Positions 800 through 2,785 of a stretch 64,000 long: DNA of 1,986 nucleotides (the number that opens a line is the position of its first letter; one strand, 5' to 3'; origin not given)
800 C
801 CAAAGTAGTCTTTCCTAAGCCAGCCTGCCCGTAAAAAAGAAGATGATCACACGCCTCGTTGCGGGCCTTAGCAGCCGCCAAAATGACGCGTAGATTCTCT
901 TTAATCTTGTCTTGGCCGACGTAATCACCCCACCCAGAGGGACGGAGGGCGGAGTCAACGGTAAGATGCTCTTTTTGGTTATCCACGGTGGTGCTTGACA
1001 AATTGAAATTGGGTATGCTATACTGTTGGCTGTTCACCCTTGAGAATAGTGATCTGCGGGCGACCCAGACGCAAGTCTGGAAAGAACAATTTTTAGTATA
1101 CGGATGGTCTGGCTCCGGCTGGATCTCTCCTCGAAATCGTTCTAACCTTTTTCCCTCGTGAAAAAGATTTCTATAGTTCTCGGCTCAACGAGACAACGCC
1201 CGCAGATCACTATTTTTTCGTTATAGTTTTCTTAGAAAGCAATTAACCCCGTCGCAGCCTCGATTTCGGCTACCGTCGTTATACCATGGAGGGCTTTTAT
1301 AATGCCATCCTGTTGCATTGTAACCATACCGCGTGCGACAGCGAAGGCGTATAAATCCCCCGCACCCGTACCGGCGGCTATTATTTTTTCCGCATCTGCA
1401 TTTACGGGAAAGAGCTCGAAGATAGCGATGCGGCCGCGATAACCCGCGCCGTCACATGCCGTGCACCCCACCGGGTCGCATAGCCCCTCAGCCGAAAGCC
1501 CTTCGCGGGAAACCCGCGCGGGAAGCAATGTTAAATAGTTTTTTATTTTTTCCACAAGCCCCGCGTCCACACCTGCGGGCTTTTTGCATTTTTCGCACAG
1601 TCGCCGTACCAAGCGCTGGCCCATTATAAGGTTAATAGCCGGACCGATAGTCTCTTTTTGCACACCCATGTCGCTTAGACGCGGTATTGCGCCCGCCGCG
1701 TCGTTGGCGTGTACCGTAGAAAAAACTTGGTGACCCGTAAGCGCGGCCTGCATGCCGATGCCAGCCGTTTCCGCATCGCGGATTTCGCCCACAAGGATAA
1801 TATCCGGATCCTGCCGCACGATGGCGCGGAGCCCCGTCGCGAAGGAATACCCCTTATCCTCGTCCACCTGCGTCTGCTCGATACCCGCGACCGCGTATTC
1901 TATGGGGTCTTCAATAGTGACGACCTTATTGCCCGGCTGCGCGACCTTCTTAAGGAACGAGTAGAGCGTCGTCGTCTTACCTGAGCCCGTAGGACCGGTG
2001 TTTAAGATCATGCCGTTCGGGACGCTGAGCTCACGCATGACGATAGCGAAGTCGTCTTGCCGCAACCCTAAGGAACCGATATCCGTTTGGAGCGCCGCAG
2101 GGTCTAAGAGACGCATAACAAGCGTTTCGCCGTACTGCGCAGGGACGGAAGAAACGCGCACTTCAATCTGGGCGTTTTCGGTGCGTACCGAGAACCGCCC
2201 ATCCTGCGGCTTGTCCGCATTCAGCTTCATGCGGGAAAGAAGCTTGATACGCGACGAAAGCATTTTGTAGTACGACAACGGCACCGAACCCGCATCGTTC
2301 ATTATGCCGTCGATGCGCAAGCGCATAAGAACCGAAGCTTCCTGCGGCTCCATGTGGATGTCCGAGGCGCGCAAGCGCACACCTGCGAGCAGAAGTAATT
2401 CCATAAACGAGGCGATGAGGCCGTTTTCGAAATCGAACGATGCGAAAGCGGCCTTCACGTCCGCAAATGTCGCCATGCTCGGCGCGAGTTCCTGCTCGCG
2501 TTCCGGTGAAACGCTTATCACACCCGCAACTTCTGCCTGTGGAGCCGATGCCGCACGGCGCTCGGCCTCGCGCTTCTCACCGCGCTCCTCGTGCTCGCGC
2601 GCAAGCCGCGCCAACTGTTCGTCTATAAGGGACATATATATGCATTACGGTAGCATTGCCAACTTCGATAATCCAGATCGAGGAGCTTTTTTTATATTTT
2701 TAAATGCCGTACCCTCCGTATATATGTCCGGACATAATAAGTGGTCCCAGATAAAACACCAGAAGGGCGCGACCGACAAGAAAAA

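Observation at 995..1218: Candidate ~175-nt structured small RNA with a consensus promoter and an 18-bp perfect terminal stem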

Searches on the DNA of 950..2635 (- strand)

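Call 4: search_rna_families(source=window, start=950, end=1260, threshold=evalue, max_evalue=10, show_alignments=4)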
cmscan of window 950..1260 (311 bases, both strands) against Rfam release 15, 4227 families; matches with E-value up to 10: 1.
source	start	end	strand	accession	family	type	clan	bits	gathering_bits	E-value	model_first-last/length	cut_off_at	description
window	1186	1229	-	RF01170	snoU61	Gene; snRNA; snoRNA; CD-box;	CL00067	12.5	55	9.2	1-84/84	no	Small nucleolar RNA U61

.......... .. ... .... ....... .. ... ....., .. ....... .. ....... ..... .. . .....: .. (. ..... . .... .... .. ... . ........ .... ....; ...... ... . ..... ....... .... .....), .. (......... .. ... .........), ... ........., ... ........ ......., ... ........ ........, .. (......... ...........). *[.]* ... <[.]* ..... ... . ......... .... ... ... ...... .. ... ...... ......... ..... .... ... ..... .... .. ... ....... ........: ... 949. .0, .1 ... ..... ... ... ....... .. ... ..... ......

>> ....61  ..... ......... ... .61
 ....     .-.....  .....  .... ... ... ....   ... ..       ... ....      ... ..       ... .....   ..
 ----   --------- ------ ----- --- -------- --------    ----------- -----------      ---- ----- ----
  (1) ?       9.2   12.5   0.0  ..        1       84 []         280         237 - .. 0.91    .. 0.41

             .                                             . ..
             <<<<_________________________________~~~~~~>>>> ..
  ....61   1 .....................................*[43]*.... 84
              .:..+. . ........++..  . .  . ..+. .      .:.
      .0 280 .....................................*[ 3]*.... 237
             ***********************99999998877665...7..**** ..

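Call 20: search_rna_families(sources=[L005, L037, L023, L052, L043, L027, L039, L004, L009, L036, L041, L050, L018, L026, L008], threshold=gathering)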
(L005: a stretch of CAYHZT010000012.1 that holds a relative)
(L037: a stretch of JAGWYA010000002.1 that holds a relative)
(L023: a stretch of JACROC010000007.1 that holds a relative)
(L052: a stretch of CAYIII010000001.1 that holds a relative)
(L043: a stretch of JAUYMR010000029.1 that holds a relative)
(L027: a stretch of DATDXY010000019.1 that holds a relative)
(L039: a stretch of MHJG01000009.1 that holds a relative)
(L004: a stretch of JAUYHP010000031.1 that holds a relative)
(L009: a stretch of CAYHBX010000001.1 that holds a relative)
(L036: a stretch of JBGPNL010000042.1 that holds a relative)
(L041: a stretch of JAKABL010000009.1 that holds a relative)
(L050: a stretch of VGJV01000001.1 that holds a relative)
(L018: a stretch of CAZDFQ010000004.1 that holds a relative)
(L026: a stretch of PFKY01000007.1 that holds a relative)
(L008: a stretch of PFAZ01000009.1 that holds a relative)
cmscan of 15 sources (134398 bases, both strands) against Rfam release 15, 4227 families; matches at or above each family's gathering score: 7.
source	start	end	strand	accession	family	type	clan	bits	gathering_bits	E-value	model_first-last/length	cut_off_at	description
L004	2197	2269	-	RF00005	tRNA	Gene; tRNA;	CL00001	76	29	1.5e-14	1-71/71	no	tRNA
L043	2937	3010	-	RF00005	tRNA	Gene; tRNA;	CL00001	60.9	29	2.1e-10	1-71/71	no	tRNA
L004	2290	2372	-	RF00005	tRNA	Gene; tRNA;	CL00001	58.6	29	8.9e-10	1-71/71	no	tRNA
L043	2830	2913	-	RF00005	tRNA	Gene; tRNA;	CL00001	58.5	29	9.7e-10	1-71/71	no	tRNA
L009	2654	2738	-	RF00005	tRNA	Gene; tRNA;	CL00001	56.7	29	3e-09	1-71/71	no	tRNA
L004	2391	2472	-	RF00005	tRNA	Gene; tRNA;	CL00001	54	29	1.6e-08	1-71/71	no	tRNA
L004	2551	2634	-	RF00005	tRNA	Gene; tRNA;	CL00001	51.5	29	8.1e-08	1-71/71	no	tRNA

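Call 33: search_rna_families(source=L005, start=5330, end=5520, threshold=evalue, max_evalue=10, show_alignments=3)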
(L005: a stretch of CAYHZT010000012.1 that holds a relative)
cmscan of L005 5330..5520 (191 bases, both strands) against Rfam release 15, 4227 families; matches with E-value up to 10: 7.
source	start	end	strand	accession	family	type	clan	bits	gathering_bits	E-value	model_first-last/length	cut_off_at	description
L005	5353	5447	+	RF02822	Srn266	Gene; sRNA;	-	20.5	63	0.26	1-112/112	no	Streptococcus RNA 266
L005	5339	5508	+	RF04205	MIR2606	Gene; miRNA;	-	18.6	139.7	1.7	1-165/165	no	MIR2606 microRNA precursor family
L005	5394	5430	+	RF00480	HIV_FE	Cis-reg; frameshift_element;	-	18.1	45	2.3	1-52/52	no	HIV Ribosomal frameshift signal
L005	5347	5427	-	RF01467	rli36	Gene; sRNA;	-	16.9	50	1.3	1-84/84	no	Listeria sRNA rli36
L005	5465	5512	-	RF01182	SNORD11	Gene; snRNA; snoRNA; CD-box;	CL00103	16.7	55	1.3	1-84/84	no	Small nucleolar RNA SNORD11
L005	5362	5469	+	RF01948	KCNQ1OT1_3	Gene; lncRNA;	-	14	60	7.6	1-116/116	no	KCNQ1 overlapping transcript 1 conserved region 3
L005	5349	5500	+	RF04118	MIR9481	Gene; miRNA;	-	12.1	130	7.9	1-135/135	no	MIR9481 microRNA precursor family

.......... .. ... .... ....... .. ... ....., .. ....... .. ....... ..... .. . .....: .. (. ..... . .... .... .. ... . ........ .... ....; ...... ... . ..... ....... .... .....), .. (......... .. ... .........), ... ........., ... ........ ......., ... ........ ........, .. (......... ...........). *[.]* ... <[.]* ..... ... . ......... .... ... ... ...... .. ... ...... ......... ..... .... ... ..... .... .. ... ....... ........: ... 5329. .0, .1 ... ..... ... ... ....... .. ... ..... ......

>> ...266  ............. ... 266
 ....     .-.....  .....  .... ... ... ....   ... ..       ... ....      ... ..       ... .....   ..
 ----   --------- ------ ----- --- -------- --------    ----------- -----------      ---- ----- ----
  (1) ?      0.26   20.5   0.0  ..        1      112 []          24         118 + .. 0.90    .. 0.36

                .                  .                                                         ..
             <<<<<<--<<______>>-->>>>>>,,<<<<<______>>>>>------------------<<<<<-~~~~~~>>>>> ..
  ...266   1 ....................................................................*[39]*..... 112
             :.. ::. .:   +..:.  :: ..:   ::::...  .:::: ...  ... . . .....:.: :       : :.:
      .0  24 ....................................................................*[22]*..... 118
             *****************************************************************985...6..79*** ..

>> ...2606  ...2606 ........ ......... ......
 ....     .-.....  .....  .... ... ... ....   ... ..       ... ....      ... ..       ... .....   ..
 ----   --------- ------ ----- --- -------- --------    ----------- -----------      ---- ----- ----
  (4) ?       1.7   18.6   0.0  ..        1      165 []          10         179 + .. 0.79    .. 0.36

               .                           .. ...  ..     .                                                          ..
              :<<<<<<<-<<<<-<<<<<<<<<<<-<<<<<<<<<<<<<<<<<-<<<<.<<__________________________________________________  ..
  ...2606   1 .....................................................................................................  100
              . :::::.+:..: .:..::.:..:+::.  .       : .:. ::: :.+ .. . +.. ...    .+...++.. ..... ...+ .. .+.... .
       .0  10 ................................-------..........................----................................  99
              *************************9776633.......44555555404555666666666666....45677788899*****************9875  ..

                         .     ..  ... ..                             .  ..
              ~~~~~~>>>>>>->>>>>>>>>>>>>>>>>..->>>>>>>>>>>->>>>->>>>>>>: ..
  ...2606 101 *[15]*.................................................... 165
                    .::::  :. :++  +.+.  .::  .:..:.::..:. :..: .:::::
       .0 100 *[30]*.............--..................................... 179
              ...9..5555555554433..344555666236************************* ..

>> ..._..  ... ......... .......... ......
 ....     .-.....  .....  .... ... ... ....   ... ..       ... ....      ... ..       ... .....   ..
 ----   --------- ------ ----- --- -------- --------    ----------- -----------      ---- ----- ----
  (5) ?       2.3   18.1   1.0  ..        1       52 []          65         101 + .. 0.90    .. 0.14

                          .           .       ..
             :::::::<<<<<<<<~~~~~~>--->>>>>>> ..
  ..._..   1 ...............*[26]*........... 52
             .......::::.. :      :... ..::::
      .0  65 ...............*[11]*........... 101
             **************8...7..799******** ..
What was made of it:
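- On 6S RNA: No hit at E <= 10 on the window locus or on the L005 locus (calls 4, 33).
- On Y RNA / YrlA: No Rfam hit (calls 4, 33).
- There is no match to the Rfam 6S models even at E <= 10 (calls 4, 33).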

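Call 41: build_rna_model(alignment_id=A3)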
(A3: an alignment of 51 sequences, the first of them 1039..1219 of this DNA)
Model R1 built from alignment A3 (51 sequences, 210 columns); structure: RNAalifold consensus.
model positions 165; base pairs 42; branch points 1; effective number of sequences 3.6; information 0.59 bits per position. Calibrated on 0.2 Mb of random sequence (short: E-values are rough).
structure used (alignment columns):
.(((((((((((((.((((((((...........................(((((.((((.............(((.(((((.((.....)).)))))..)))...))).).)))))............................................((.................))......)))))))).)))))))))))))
